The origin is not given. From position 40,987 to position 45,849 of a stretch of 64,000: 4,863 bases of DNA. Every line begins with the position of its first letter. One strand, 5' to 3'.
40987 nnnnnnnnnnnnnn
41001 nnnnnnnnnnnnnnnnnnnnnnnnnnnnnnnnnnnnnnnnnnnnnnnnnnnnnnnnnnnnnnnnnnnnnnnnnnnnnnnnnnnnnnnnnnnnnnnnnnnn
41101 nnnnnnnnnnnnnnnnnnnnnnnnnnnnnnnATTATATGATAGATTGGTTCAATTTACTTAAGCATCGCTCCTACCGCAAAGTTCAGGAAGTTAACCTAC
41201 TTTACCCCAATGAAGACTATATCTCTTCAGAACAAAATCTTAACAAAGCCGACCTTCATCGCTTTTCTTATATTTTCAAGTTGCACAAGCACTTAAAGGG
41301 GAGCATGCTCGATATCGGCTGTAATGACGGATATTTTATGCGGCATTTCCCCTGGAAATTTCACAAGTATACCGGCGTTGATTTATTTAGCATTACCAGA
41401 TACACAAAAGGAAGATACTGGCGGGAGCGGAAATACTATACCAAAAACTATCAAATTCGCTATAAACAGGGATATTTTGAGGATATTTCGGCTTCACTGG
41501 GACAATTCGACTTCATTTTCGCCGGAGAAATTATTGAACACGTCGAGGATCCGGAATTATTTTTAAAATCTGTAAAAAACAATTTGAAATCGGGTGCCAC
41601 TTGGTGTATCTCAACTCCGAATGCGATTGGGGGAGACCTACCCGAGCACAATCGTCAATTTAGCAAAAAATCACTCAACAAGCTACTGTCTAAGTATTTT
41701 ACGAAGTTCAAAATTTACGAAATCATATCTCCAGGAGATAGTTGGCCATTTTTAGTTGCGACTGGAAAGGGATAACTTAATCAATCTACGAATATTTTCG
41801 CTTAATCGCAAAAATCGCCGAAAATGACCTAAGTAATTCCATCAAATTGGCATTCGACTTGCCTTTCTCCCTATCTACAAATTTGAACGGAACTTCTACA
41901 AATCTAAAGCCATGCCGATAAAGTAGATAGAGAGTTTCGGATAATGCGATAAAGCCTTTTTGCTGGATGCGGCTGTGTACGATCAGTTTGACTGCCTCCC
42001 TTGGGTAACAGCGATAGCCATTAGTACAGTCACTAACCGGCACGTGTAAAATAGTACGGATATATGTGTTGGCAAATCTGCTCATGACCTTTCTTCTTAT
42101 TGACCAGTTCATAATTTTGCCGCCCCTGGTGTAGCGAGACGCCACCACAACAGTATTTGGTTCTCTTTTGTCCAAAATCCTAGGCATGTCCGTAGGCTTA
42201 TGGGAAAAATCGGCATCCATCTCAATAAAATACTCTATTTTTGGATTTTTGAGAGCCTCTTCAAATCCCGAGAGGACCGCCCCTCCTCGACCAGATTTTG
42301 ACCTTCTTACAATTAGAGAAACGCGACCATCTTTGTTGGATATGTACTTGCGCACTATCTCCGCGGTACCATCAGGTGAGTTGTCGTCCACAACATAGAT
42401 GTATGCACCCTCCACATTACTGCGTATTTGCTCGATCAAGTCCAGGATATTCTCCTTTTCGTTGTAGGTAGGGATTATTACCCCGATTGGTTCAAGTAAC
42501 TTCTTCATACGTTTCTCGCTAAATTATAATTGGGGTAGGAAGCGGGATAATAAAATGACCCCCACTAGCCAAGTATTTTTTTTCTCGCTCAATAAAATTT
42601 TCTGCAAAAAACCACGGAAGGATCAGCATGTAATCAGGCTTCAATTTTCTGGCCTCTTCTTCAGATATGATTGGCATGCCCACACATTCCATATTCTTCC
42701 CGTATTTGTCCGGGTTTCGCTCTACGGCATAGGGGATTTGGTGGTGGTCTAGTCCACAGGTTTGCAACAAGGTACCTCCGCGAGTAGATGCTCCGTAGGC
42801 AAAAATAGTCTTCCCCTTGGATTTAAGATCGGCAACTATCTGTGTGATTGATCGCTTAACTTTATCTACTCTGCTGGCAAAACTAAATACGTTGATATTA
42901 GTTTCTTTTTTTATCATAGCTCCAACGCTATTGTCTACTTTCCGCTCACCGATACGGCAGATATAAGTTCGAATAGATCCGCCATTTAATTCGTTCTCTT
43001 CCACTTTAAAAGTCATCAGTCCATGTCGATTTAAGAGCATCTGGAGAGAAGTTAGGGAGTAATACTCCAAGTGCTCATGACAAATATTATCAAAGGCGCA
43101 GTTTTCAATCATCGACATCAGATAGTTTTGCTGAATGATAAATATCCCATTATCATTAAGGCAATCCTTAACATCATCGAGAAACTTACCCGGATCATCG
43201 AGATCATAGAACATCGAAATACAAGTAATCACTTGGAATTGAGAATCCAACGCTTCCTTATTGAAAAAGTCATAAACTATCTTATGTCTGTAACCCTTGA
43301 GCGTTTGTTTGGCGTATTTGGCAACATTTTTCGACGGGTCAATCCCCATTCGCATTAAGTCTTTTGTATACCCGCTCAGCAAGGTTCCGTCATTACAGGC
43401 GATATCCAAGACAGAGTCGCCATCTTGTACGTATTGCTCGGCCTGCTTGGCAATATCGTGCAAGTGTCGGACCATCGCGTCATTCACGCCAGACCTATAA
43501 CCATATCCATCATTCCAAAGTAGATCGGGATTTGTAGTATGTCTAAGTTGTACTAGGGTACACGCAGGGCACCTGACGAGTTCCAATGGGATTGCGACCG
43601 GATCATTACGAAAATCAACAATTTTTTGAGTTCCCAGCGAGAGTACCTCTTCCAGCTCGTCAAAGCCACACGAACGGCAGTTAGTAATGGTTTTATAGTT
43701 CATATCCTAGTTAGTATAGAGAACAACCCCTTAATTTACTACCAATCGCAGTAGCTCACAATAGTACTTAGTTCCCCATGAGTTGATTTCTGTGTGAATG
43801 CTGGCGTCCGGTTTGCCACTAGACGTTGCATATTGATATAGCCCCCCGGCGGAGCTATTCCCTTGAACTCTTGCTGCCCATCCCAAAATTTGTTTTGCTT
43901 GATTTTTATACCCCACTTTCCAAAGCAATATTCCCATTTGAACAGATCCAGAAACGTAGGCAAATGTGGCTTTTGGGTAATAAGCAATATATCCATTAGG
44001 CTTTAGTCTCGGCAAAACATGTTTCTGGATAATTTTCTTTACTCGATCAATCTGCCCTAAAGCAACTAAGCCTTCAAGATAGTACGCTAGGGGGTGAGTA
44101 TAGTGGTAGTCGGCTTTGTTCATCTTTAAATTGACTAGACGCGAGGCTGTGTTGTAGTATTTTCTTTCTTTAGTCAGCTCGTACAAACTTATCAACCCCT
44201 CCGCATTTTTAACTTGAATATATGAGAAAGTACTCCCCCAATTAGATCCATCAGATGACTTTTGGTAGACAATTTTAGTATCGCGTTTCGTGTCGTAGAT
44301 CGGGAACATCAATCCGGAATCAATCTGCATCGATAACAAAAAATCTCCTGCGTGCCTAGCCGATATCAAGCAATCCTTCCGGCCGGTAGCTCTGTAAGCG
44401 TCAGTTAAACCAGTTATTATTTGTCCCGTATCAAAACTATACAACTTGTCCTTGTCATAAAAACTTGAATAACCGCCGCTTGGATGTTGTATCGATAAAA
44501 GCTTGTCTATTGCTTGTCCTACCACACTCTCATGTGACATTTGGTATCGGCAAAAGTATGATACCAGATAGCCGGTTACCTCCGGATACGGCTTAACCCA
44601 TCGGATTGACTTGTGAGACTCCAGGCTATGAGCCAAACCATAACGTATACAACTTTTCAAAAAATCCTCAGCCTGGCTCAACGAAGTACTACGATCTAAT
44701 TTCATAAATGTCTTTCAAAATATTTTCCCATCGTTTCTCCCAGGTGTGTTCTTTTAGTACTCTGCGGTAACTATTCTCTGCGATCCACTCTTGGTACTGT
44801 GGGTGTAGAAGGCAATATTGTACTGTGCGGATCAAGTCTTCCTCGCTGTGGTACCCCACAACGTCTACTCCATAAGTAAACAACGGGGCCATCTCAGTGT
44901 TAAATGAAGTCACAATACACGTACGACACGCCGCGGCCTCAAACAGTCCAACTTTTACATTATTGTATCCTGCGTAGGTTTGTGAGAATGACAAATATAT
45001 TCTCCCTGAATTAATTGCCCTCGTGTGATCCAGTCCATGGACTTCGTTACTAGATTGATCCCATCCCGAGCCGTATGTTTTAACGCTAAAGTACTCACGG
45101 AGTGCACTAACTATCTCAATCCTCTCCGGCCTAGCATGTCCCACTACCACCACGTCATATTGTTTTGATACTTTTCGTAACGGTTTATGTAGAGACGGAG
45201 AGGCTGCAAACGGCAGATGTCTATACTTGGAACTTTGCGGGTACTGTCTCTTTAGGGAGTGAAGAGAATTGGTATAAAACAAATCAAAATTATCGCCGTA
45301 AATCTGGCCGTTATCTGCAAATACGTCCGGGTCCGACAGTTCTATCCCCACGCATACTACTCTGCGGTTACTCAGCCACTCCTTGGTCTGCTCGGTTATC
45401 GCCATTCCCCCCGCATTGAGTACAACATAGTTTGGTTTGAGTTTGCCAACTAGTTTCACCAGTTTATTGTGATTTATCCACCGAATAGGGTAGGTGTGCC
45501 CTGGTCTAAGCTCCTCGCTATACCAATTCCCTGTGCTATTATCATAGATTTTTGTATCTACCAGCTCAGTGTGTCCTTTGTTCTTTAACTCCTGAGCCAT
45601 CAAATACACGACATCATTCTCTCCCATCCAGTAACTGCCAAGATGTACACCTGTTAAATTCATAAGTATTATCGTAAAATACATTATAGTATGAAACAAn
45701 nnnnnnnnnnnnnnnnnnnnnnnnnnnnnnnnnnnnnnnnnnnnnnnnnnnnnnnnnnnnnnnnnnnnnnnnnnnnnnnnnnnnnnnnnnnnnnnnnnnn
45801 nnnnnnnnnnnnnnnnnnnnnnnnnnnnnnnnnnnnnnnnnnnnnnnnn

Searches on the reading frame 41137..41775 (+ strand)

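Call 10: search_protein_families(library=pfam, proteins=[window:41137-41775:+], max_evalue=0.001)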
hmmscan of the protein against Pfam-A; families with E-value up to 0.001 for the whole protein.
window:41137-41775:+ (212 aa): 7 families
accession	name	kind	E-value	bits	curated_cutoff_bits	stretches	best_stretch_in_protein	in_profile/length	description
PF13489.12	Methyltransf_23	-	1.6e-16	61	27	1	36-163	9-121/164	Methyltransferase domain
PF08241.18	Methyltransf_11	-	2.7e-11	44.4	21.2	1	58-155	1-92/95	Methyltransferase domain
PF08242.18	Methyltransf_12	-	9.7e-10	39.5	30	1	58-154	1-96/98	Methyltransferase domain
PF13649.12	Methyltransf_25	-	4.6e-08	34.1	27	1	58-153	2-96/97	Methyltransferase domain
PF13847.12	Methyltransf_31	-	4.7e-08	33.3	27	1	56-178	6-128/145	Methyltransferase domain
PF08003.17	Methyltransf_9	-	0.00019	21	23.8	1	53-168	114-226/315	Protein of unknown function (DUF1698)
PF02353.26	CMAS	-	0.00061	19.6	27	1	14-158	22-164/273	Mycolic acid cyclopropane synthetase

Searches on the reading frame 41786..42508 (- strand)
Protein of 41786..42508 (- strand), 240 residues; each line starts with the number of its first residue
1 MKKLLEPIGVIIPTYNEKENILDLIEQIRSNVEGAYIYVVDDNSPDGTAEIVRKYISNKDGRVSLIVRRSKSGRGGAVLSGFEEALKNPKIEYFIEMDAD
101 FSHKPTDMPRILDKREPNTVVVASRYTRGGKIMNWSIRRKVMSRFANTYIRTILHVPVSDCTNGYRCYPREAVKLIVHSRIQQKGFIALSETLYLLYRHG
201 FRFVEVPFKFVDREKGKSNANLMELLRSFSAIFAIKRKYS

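Call 10: search_protein_families(library=pfam, proteins=[window:41786-42508:-], max_evalue=0.001)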
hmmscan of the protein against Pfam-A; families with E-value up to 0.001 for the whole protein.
window:41786-42508:- (240 aa): 2 families
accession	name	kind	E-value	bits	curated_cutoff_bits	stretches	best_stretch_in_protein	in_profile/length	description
PF00535.33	Glycos_transf_2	-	1.2e-27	97.3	23.3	1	10-174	2-165/168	Glycosyl transferase family 2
PF13641.12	Glyco_tranf_2_3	-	0.00026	21.5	27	0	8-79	3-76/230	Glycosyltransferase like family 2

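Call 26: search_solved_structures(query=window:41786-42508:-, max_evalue=0.001)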
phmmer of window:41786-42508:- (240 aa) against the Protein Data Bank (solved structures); distinct sequences matched with E-value up to 0.001: 11.
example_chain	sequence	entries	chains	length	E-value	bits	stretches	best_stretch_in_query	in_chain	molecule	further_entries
5mlz_A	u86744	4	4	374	7.4e-27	97.5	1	8-221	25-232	Dolichol monophosphate mannose synthase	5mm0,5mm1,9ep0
9hwj_A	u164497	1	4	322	4.5e-14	55.7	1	6-227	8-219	Undecaprenyl-phosphate 4-deoxy-4-formamido-L-arabinose transferase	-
9bhc_C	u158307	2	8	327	1.1e-13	54.4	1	6-227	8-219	Undecaprenyl-phosphate 4-deoxy-4-formamido-L-arabinose transferase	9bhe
8vxh_A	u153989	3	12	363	1.5e-13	54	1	6-227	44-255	Undecaprenyl-phosphate 4-deoxy-4-formamido-L-arabinose transferase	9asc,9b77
5eke_A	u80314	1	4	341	4.1e-05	26.3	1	8-177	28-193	Uncharacterized glycosyltransferase sll0501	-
5ekp_C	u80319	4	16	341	4.2e-05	26.3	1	8-177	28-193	Uncharacterized glycosyltransferase sll0501 | Glycosyltransferase sll0501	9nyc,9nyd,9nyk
9nye_A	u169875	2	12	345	4.4e-05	26.2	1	8-177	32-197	Glycosyltransferase sll0501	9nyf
2z87_A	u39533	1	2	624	6e-05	25.8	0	7-114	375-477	Chondroitin synthase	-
2z86_A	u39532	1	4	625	6e-05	25.8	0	7-114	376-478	Chondroitin synthase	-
5tze_C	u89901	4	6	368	0.00025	23.8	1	9-127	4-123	Glycosyl transferase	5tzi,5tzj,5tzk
5tz8_A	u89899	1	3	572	0.00051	22.7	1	9-126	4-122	Glycosyl transferase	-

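Call 42: search_protein_families(library=ncbifam, proteins=[window:41786-42508:-], max_evalue=1e-10)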
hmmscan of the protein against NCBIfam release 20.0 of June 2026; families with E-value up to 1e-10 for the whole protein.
window:41786-42508:- (240 aa): 5 families
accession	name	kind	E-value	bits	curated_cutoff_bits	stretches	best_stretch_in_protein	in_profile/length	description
NF058614.1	PPMAGASynPpgS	equivalog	7e-19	68.1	370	1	10-219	4-205/226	polyprenyl-phospho-N-acetylgalactosaminyl synthase PpgS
NF007986.1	PRK10714.1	equivalog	8.5e-18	64.4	529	1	5-227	5-217/316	undecaprenyl-phosphate 4-deoxy-4-formamido-L-arabinose transferase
TIGR04182.1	glyco_TIGR04182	equivalog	2.4e-16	60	325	1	9-225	3-204/293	S-layer glycoprotein N-glycosyltransferase AglJ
NF047588.1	GlcsyltransPgfSStrep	equivalog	2.1e-14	53.5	500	1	8-223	3-208/308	glycosyltransferase PgfS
NF041391.1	DPhHxTase_Halo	equivalog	8.9e-11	41.2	375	0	14-214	3-187/213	dolichyl-phosphate hexose transferase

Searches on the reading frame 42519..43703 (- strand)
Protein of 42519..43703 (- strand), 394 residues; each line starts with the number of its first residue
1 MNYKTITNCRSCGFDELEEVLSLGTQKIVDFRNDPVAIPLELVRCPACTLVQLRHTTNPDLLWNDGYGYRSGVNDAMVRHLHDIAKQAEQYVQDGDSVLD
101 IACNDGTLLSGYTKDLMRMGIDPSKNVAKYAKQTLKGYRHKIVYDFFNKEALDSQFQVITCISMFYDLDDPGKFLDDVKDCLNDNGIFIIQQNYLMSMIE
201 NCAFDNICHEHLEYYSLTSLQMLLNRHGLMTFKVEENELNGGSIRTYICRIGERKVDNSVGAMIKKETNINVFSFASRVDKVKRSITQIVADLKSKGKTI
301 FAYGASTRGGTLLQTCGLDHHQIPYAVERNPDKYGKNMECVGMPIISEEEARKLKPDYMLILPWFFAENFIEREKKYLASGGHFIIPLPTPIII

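Call 10: search_protein_families(library=pfam, proteins=[window:42519-43703:-], max_evalue=0.001)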
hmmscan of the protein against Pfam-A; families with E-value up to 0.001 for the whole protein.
window:42519-43703:- (394 aa): 8 families
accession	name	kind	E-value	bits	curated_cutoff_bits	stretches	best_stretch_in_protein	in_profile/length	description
PF08484.17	Methyltransf_14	-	5.6e-42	143.7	23.5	1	239-389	2-160/160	C-methyltransferase C-terminal domain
PF13489.12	Methyltransf_23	-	7.6e-15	55.5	27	1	90-229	18-159/164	Methyltransferase domain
PF08421.16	Methyltransf_13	-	3.7e-10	40.2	31.3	1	9-62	1-61/62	Putative zinc binding domain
PF08242.18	Methyltransf_12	-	1.2e-09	39.2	30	1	99-188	1-98/98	Methyltransferase domain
PF08241.18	Methyltransf_11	-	8.8e-08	33.1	21.2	1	99-190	1-95/95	Methyltransferase domain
PF13847.12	Methyltransf_31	-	3.8e-07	30.3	27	1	94-197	3-116/145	Methyltransferase domain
PF13649.12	Methyltransf_25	-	4.7e-06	27.6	27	1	98-186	1-97/97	Methyltransferase domain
PF02353.26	CMAS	-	0.00032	20.6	27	1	92-192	60-166/273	Mycolic acid cyclopropane synthetase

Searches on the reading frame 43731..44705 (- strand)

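Call 10: search_protein_families(library=pfam, proteins=[window:43731-44705:-], max_evalue=0.001)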
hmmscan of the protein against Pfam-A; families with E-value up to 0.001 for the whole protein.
window:43731-44705:- (324 aa): 2 families
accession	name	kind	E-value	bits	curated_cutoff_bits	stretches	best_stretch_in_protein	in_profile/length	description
PF09492.16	Pec_lyase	-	6.2e-05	22.8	22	0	58-90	60-92/292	Pectic acid lyase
PF07944.18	Beta-AFase-like_GH127_cat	-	0.00055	19.5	24.9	0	169-196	182-209/376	Beta-L-arabinofuranosidase, GH127 catalytic domain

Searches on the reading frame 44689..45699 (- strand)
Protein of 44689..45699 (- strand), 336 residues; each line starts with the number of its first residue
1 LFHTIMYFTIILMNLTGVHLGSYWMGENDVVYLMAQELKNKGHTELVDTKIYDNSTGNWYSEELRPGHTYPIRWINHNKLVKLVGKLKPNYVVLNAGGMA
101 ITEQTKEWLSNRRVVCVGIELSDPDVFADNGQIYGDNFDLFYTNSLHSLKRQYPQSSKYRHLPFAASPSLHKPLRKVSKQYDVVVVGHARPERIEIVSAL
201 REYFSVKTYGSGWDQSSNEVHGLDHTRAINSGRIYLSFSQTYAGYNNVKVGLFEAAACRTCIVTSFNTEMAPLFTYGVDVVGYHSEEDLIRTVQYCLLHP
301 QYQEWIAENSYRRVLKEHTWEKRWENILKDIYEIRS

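Call 10: search_protein_families(library=pfam, proteins=[window:44689-45699:-], max_evalue=0.001)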
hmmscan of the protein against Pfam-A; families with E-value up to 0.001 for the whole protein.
window:44689-45699:- (336 aa): 1 family
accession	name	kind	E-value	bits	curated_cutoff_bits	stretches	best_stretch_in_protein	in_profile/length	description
PF13524.12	Glyco_trans_1_2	-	3.5e-26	92.3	25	1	195-328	4-143/144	Glycosyl transferase-like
